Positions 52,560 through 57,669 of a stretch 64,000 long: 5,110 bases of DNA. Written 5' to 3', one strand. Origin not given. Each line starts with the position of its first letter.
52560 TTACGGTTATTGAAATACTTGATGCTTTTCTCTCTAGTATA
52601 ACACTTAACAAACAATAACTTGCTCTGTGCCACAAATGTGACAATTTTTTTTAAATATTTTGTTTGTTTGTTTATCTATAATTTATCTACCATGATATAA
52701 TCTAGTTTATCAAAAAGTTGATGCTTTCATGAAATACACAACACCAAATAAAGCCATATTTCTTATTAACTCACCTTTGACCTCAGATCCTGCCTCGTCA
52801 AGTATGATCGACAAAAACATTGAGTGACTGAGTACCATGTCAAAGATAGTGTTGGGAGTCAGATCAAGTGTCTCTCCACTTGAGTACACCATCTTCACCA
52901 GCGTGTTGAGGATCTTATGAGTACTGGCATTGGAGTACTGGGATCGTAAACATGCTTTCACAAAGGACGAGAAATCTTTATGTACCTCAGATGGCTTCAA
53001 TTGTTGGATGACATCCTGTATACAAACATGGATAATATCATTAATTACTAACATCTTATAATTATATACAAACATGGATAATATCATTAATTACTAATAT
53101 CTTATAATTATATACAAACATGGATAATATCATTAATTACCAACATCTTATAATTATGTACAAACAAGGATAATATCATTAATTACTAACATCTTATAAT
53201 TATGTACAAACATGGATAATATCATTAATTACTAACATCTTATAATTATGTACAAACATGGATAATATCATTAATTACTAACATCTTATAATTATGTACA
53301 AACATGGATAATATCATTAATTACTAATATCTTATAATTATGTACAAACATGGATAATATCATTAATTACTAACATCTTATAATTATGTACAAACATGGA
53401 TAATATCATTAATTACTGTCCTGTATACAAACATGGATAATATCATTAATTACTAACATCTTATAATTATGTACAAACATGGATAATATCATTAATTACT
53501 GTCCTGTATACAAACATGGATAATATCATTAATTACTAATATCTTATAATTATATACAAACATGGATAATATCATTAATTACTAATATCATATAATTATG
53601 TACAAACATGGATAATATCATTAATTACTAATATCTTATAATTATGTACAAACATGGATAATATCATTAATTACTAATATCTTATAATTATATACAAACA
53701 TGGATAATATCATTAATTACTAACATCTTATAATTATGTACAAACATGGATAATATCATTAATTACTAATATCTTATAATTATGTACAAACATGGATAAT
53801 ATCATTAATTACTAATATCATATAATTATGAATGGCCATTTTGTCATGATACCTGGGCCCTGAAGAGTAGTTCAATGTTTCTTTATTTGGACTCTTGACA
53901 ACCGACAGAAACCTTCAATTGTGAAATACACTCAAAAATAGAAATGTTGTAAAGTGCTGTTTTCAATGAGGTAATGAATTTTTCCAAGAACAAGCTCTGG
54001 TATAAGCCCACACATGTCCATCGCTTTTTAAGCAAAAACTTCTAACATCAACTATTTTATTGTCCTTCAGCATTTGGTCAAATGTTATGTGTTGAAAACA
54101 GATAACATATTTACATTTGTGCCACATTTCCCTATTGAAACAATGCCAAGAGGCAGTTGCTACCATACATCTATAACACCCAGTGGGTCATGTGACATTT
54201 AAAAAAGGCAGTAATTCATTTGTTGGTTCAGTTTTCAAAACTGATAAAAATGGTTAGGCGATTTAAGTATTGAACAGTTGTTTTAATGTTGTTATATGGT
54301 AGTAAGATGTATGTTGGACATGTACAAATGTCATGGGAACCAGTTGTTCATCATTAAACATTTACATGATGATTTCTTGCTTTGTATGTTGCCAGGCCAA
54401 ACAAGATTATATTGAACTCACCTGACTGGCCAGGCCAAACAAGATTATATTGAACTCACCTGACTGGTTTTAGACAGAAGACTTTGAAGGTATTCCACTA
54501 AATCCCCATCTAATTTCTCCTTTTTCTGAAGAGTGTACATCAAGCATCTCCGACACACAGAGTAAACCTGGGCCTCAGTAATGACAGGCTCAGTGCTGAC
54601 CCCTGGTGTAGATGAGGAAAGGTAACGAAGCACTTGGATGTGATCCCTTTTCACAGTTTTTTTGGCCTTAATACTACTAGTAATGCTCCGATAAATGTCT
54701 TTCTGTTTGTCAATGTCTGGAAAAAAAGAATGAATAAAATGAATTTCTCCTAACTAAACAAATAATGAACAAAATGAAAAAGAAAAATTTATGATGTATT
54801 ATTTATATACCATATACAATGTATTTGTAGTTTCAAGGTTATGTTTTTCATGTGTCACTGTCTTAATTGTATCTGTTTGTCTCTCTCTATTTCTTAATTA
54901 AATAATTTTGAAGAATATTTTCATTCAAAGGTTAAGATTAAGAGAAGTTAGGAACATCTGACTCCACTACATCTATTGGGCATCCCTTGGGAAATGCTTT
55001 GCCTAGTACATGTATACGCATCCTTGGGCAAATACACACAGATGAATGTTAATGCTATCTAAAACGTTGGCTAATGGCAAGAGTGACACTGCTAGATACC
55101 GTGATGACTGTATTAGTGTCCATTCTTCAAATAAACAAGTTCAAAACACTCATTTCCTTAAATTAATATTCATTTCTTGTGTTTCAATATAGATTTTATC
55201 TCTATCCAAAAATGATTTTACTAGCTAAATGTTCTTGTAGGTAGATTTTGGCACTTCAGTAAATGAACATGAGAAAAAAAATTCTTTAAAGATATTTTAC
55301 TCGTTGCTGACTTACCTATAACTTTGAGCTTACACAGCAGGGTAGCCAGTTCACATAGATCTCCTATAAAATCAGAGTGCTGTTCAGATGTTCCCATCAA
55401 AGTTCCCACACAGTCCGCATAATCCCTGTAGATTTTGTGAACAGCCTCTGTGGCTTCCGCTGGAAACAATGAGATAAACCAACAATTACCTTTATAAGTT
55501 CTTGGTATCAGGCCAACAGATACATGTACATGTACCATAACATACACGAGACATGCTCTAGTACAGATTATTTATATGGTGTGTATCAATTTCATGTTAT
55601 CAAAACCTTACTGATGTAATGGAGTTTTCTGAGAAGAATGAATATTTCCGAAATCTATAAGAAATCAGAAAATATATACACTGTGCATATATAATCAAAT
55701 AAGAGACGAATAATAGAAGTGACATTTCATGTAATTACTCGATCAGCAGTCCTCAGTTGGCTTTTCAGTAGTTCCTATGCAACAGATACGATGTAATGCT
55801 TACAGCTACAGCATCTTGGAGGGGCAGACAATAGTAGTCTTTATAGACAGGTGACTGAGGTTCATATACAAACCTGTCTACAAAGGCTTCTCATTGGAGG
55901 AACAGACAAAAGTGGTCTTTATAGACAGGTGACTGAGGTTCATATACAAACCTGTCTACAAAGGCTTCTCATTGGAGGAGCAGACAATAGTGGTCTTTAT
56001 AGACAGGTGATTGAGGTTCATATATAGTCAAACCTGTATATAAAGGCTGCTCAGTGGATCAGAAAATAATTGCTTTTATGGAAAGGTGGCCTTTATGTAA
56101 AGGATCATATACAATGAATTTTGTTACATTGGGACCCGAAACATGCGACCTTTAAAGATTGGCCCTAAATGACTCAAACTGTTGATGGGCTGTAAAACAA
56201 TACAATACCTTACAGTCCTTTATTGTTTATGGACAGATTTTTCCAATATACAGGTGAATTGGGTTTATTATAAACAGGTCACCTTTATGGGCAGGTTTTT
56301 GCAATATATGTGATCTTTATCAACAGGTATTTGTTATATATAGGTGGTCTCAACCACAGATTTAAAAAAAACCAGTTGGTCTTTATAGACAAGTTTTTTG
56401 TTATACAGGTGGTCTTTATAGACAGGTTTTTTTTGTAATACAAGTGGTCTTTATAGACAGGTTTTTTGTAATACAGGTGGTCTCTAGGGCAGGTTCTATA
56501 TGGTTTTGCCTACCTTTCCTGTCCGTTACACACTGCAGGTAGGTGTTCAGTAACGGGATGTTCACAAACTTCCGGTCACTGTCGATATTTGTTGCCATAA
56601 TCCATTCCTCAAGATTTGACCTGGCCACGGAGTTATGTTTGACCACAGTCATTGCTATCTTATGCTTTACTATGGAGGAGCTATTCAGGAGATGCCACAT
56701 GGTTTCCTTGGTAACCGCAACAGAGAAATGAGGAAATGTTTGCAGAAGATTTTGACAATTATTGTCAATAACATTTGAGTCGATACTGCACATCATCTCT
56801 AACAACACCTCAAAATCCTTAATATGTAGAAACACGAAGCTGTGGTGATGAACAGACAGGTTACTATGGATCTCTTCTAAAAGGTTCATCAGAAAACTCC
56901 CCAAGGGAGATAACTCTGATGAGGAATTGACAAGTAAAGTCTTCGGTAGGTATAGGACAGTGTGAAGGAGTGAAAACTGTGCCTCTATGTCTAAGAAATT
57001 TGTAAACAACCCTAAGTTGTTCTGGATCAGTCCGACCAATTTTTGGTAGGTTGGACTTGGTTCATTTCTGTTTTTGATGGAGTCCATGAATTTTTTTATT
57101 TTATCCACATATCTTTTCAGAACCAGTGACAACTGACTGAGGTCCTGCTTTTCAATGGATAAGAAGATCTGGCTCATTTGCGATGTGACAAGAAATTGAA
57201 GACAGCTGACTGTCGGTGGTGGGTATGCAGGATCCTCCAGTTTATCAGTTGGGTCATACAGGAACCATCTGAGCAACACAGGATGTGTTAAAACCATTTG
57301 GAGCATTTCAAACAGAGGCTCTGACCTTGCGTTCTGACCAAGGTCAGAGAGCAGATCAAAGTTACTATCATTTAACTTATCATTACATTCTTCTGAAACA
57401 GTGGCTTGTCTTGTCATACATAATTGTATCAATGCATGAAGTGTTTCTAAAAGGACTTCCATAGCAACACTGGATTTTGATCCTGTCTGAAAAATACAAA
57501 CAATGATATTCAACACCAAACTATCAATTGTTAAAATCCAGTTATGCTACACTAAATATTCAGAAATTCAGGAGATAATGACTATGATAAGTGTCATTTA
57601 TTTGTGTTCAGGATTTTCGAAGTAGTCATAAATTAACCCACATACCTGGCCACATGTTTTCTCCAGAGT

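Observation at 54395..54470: Recurrent tandem duplication of donor splice sites in the same gene (first of two cases)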

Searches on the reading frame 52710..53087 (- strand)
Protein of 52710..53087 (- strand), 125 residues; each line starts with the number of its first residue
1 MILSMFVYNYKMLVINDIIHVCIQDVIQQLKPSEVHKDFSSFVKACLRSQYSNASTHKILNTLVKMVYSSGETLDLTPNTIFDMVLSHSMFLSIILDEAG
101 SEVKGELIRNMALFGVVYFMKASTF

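Call 6: search_protein_families(library=pfam, proteins=[window:52710-53087:-], max_evalue=0.1)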
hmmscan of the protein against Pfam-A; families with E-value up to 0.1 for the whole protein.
window:52710-53087:- (125 aa): 3 families
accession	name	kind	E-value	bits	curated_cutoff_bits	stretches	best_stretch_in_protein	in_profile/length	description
PF08539.16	HbrB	-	0.036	14.5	22.7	1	15-65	30-83/166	HbrB-like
PF12209.13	SAC3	-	0.046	14.3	25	1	24-69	2-47/77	Leucine permease transcriptional regulator helical domain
PF08897.16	DUF1841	-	0.083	13.4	24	0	19-71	69-118/135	Domain of unknown function (DUF1841)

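Call 21: find_encoding_contigs(protein=window:52710-53087:-, flank=10000, max_places=10)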
Protein window:52710-53087:- (125 aa): no gene with exactly this product is on record in the collection.

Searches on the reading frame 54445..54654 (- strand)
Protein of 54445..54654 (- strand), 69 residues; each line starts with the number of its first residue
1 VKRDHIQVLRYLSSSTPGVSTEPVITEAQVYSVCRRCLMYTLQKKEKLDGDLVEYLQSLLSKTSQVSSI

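Call 6: search_protein_families(library=pfam, proteins=[window:54445-54654:-], max_evalue=0.1)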
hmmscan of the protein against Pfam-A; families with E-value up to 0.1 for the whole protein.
window:54445-54654:- (69 aa): 0 families

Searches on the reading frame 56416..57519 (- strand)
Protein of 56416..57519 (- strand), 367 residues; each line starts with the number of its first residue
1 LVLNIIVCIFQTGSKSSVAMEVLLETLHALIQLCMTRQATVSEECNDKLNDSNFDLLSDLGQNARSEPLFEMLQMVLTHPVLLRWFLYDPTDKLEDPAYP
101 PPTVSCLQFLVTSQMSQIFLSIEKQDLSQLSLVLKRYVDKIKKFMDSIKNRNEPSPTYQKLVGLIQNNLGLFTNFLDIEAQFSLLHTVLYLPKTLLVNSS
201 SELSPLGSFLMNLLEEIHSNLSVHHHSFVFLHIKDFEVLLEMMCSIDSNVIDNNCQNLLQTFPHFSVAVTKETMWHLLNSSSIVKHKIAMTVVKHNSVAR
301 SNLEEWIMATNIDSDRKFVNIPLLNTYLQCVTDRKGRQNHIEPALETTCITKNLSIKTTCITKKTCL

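Call 6: search_protein_families(library=pfam, proteins=[window:56416-57519:-], max_evalue=0.1)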
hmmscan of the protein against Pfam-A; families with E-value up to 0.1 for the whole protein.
window:56416-57519:- (367 aa): 0 families

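Call 19: find_encoding_contigs(protein=window:56416-57519:-, flank=10000, max_places=10)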
Protein window:56416-57519:- (367 aa): no gene with exactly this product is on record in the collection.

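Call 20: find_encoding_contigs(protein=window:56416-57462:-, flank=10000, max_places=10)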
Protein window:56416-57462:- (348 aa): no gene with exactly this product is on record in the collection.

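Call 53: search_protein_representatives(protein=window:56515-57486:-)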
Query: 324 residues. Proteins with E-value up to 0.001 (for the whole library): 10; up to 1e-10: 2; up to 1e-30: 2. The best 10 are listed.
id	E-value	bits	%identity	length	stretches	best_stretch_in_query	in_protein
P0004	1.4e-207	704.5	100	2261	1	1-324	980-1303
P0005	6.1e-65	236.1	44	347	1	2-323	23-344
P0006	1.5e-09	54.2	24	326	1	56-322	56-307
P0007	2.8e-07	46.8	22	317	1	31-299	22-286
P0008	7.7e-06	42.1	24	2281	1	49-320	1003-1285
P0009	1.7e-05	40.9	23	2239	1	24-320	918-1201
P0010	5.2e-05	39.4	23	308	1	22-288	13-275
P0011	1.2e-04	38.1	25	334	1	26-312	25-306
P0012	6.7e-04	35.7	21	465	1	2-317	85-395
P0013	8.1e-04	35.4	27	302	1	29-298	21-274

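Call 55: list_cluster_members(proteins=[P0004, P0005, P0008, P0009])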
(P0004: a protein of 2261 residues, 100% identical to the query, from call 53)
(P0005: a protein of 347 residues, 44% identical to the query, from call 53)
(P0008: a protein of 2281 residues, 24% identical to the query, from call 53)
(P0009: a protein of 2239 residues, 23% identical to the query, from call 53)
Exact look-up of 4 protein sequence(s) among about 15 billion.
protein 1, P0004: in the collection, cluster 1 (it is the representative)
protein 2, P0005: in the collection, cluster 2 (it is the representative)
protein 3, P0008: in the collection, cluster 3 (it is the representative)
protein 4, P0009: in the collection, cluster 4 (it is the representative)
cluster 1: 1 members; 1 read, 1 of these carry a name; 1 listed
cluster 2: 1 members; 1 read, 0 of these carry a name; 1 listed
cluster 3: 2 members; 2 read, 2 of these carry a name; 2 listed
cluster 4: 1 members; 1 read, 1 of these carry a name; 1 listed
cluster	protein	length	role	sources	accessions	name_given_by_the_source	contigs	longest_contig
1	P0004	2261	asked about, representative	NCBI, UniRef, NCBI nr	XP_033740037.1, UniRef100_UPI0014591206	nucleolar pre-ribosomal-associated protein 1-like [Pecten maximus] | nucleolar pre-ribosomal-associated protein 1-like n=1 Tax=Pecten maximus TaxID=6579 ...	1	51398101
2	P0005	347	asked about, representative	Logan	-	-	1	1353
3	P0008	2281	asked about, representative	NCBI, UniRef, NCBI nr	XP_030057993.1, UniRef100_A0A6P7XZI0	nucleolar pre-ribosomal-associated protein 1 isoform X2 [Microcaecilia unicolor] | Nucleolar pre-ribosomal-associated protein 1 isoform X2 n=1 Tax=Microcaecilia unicolor ...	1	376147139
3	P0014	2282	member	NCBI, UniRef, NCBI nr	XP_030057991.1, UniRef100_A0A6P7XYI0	nucleolar pre-ribosomal-associated protein 1 isoform X1 [Microcaecilia unicolor] | Nucleolar pre-ribosomal-associated protein 1 isoform X1 n=1 Tax=Microcaecilia unicolor ...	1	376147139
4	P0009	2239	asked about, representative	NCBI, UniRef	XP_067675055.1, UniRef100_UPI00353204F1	nucleolar pre-ribosomal-associated protein 1-like [Haliotis asinina] | nucleolar pre-ribosomal-associated protein 1-like n=1 Tax=Haliotis asinina TaxID=109174 ...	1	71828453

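Call 59: find_encoding_contigs(protein=P0004, flank=10000, max_places=3)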
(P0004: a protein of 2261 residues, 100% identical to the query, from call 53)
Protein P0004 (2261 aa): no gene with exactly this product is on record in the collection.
